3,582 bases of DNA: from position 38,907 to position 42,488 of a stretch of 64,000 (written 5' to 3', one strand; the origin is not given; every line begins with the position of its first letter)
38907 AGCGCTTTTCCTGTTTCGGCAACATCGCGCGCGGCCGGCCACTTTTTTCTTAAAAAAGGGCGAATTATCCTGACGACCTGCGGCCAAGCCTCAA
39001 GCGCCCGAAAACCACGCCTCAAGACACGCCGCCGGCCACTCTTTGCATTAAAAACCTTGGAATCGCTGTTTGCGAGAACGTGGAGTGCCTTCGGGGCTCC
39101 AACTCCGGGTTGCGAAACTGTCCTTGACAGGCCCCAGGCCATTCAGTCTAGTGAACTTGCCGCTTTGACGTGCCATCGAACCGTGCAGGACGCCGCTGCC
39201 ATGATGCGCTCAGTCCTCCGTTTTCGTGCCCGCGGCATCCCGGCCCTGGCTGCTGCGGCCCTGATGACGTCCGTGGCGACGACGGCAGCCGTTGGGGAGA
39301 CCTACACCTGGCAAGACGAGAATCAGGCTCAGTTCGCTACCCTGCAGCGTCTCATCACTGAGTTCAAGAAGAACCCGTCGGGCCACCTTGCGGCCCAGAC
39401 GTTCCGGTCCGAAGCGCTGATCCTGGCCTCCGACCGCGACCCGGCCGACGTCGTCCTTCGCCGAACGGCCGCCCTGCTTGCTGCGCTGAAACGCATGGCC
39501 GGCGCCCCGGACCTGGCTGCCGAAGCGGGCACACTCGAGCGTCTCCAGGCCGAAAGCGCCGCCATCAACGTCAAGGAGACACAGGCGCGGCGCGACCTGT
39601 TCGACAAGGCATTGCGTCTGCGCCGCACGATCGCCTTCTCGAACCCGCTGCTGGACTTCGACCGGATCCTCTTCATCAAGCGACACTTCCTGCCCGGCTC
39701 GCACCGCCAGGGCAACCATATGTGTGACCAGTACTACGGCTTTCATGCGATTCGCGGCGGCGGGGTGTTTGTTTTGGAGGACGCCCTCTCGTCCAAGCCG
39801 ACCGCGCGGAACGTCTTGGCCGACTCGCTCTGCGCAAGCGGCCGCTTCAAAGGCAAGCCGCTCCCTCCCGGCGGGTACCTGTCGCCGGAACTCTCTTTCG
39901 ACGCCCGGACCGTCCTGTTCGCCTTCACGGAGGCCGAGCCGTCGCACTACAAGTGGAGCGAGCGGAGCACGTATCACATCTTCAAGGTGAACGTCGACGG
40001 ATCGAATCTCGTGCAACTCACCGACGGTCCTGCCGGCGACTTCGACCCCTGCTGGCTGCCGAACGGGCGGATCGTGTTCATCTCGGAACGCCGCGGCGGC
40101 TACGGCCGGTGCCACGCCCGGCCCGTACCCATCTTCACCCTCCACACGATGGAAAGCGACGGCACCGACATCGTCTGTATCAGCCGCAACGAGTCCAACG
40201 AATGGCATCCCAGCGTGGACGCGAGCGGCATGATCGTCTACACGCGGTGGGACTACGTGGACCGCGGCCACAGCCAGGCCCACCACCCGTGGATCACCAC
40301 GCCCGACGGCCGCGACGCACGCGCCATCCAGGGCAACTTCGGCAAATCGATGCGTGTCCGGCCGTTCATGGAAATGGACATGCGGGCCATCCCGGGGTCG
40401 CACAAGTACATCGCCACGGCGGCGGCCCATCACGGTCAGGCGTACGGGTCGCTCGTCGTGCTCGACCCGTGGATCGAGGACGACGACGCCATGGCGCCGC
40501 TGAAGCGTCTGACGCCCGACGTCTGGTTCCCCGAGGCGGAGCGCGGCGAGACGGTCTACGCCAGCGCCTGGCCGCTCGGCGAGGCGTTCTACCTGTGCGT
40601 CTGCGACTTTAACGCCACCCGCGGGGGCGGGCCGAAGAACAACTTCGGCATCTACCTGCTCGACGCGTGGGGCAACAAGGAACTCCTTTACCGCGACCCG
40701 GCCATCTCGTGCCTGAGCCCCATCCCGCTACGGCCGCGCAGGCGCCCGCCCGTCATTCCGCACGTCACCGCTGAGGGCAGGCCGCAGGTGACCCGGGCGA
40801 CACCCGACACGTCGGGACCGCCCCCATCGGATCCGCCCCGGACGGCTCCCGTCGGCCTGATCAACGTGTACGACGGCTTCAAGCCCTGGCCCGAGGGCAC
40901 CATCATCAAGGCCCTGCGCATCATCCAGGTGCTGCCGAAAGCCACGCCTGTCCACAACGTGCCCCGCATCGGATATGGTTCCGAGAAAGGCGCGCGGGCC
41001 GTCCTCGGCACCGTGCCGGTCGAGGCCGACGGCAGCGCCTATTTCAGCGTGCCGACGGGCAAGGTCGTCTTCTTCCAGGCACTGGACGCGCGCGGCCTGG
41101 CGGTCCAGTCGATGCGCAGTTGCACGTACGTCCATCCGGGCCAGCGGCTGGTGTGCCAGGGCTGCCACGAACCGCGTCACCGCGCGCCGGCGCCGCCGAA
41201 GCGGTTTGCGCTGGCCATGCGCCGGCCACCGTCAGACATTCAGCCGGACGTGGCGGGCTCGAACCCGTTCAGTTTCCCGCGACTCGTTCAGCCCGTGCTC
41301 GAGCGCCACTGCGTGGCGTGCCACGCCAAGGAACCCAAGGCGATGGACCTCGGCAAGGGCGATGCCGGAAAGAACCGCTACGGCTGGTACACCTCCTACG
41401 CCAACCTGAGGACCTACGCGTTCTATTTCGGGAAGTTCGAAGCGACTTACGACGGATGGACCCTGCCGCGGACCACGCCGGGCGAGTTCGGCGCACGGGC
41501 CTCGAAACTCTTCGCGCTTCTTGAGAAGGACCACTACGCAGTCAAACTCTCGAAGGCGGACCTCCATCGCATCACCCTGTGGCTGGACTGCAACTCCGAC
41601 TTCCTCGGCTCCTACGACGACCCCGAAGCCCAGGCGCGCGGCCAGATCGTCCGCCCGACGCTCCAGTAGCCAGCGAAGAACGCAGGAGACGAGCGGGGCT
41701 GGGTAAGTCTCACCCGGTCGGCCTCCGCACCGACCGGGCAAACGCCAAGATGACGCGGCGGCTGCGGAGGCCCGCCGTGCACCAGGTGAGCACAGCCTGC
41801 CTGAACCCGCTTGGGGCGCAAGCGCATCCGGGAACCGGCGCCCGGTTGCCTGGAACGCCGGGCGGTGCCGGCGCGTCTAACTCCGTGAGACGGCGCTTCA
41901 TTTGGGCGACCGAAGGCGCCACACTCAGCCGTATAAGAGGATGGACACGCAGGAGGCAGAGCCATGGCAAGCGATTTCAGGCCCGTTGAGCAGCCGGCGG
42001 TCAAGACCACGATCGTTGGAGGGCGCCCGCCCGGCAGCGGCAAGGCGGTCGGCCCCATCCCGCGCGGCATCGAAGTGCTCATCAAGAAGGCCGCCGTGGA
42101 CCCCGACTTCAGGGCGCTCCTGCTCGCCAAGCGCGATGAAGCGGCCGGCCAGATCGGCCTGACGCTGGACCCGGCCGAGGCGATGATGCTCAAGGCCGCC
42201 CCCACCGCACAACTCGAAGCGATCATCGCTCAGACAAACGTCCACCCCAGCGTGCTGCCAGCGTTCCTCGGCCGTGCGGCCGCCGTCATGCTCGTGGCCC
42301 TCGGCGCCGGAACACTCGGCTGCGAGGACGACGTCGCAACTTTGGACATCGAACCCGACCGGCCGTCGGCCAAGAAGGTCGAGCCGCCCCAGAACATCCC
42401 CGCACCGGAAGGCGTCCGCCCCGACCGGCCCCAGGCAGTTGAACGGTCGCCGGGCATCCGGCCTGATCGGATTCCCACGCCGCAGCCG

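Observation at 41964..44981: Repetitive Pro-rich G[IV]RP[DT][RK]P protein adjacent to a B12-binding radical SAM enzyme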

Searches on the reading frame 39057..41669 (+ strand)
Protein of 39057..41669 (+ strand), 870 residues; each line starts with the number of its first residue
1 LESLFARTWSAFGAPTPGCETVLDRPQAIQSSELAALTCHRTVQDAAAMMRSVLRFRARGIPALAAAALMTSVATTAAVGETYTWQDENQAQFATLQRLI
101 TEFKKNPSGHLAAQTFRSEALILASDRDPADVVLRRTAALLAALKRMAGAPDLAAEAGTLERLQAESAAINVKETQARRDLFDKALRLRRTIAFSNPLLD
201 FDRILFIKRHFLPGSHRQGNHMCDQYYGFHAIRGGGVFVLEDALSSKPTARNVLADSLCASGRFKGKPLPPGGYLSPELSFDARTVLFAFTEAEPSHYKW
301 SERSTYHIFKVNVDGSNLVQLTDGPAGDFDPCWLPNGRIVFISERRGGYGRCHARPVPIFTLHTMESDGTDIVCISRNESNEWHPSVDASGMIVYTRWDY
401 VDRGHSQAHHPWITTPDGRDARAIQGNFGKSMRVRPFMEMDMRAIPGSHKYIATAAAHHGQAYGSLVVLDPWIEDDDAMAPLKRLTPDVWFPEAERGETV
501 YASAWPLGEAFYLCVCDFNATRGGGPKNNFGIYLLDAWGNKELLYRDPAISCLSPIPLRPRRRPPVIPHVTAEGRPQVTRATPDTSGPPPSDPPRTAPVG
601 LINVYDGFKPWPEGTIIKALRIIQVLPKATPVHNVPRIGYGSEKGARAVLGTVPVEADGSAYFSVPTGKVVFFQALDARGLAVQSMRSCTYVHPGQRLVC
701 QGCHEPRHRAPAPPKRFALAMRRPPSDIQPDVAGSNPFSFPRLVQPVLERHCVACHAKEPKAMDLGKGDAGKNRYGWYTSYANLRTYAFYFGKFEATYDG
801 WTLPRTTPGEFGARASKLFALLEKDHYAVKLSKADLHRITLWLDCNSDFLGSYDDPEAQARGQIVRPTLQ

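Call 3: search_protein_families(library=pfam, proteins=[window:39057-41669:+], max_evalue=0.01)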
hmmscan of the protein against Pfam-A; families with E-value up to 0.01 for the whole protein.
window:39057-41669:+ (870 aa): 2 families
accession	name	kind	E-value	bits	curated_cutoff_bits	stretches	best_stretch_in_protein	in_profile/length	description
PF18582.6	HZS_alpha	-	4.3e-20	72.5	26.6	1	617-705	3-98/98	Hydrazine synthase alpha subunit middle domain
PF07676.18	PD40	-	0.00055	20.3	20.9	1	318-349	1-34/38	WD40-like Beta Propeller Repeat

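Call 4: search_protein_families(library=ncbifam, proteins=[window:39057-41669:+], max_evalue=0.01)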
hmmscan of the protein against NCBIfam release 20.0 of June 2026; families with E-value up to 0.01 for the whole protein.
window:39057-41669:+ (870 aa): 3 families
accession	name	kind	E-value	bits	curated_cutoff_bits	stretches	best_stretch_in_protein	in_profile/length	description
NF052339.1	hydrazine_alpha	equivalog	8e-12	43.9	800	1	646-708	526-588/804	hydrazine synthase subunit alpha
TIGR02800.1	propeller_TolB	equivalog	0.00015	20.8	343.15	1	303-348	256-302/418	Tol-Pal system beta propeller repeat protein TolB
NF053518.1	DipepPtdsDpp5Prph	equivalog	0.0042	15.7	900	1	279-348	19-85/655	dipeptidyl-peptidase Dpp5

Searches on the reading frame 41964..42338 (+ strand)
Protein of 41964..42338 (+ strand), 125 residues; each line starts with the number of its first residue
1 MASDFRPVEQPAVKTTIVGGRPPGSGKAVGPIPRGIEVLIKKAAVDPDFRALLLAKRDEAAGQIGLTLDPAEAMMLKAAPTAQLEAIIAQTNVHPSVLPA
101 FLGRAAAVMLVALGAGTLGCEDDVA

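Call 37: find_related_loci(query=A3, collection=metagenome_contigs, flank=10000)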
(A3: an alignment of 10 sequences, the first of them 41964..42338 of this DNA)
Query A3 (125 aa) in metagenome_contigs; peptide patterns used: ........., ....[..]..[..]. (x = any residue, [..] = any of these).
325 stretches matched a pattern; 303 encode a relative of the query (tblastn E <= 1e-3); the best 80 are kept; 80 distinct loci.
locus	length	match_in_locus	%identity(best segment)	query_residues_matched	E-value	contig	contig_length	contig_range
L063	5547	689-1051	90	1-121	8e-67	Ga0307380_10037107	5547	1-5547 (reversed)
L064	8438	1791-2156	90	1-122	4e-66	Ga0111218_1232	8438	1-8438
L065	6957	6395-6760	89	1-122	7e-65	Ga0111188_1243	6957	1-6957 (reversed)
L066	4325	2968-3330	87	1-121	1e-62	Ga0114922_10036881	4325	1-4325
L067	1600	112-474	86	1-121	2e-64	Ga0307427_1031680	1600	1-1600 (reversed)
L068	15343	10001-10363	79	1-121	4e-56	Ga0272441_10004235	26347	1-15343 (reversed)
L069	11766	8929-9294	76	1-122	2e-55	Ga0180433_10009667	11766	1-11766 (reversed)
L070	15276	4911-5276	80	1-121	3e-55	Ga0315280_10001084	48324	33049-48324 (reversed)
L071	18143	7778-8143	76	1-122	3e-55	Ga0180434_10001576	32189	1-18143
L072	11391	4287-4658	78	1-123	2e-54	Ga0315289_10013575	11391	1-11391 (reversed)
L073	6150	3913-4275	75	1-121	2e-54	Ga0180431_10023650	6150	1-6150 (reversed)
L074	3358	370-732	79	1-120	4e-54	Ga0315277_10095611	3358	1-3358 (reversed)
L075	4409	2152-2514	78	1-120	1e-53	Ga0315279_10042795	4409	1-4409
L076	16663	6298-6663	75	1-122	3e-53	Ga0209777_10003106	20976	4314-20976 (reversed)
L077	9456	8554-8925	77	1-123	3e-53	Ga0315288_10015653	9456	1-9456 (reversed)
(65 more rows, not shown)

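Call 54: search_protein_families(library=ncbifam, alignment_id=A3, max_evalue=0.01)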
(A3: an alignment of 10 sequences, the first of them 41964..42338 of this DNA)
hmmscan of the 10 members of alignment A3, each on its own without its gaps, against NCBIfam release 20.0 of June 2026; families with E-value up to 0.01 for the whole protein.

A. member 1, window:41964-42338:+ (125 aa): 1 family
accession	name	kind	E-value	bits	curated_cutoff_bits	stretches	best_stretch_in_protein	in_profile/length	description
NF038399.1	NH_RiPP_Os17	domain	7.7e-09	35.5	40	1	35-87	2-54/63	Os1348 family NHLP clan protein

B. families by the number of members that match (of 10 scanned): 4 families
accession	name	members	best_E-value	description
NF038399.1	NH_RiPP_Os17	10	4.4e-10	Os1348 family NHLP clan protein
TIGR01323.1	nitrile_alph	3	0.0012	nitrile hydratase subunit alpha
TIGR03887.1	thiocyan_alph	2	0.0028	thiocyanate hydrolase subunit gamma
TIGR04509.1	mod_pep_NH_fam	1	0.0013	NHLP-related RiPP peptide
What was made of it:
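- All 10/10 N-modules match the NHLP clan, the leader type used by proteusin precursors (call 54).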

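Call 55: search_protein_families(library=pfam, alignment_id=A3, max_evalue=0.01)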
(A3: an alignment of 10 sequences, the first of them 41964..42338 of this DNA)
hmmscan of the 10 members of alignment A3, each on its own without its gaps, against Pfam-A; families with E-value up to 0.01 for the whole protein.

A. member 1, window:41964-42338:+ (125 aa): 2 families
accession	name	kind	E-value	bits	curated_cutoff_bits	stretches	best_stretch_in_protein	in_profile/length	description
PF14407.11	Frankia_peptide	-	3.6e-05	24.4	48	1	36-87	2-53/63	Ribosomally synthesized peptide prototyped by Frankia Franean1_4349.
PF02979.21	NHase_alpha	-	0.0025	17.7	27.2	1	38-87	43-91/184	Nitrile hydratase, alpha chain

B. families by the number of members that match (of 10 scanned): 2 families
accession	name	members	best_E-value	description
PF02979.21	NHase_alpha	6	0.00048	Nitrile hydratase, alpha chain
PF14407.11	Frankia_peptide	5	1.1e-06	Ribosomally synthesized peptide prototyped by Frankia Franean1_4349.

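Call 61: search_protein_representatives(protein=window:41964-42338:+)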
Query: 125 residues. Proteins with E-value up to 0.001 (for the whole library): 1322; up to 1e-10: 799; up to 1e-30: 163. The best 150 are listed.
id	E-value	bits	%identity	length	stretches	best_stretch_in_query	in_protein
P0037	2.2e-53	195.8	66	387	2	6-94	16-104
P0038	3.9e-49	182.0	83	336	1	5-121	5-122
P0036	1.7e-48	180.0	78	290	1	6-123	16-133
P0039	2.5e-48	179.5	77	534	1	1-123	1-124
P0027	3.1e-48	179.2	76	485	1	3-123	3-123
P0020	5.1e-48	178.5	76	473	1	1-123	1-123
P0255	7.1e-47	174.8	76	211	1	1-117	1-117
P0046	3.1e-46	172.7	76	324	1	6-123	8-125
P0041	6.6e-45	168.4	75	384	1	3-119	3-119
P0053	1.1e-44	167.8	74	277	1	5-121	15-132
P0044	1.1e-44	167.7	76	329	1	5-118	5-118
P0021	1.2e-44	167.6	74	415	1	1-122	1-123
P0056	2.8e-44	166.4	77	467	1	1-117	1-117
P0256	5.8e-44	165.4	71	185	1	5-122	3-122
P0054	6.5e-43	162.0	74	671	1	2-117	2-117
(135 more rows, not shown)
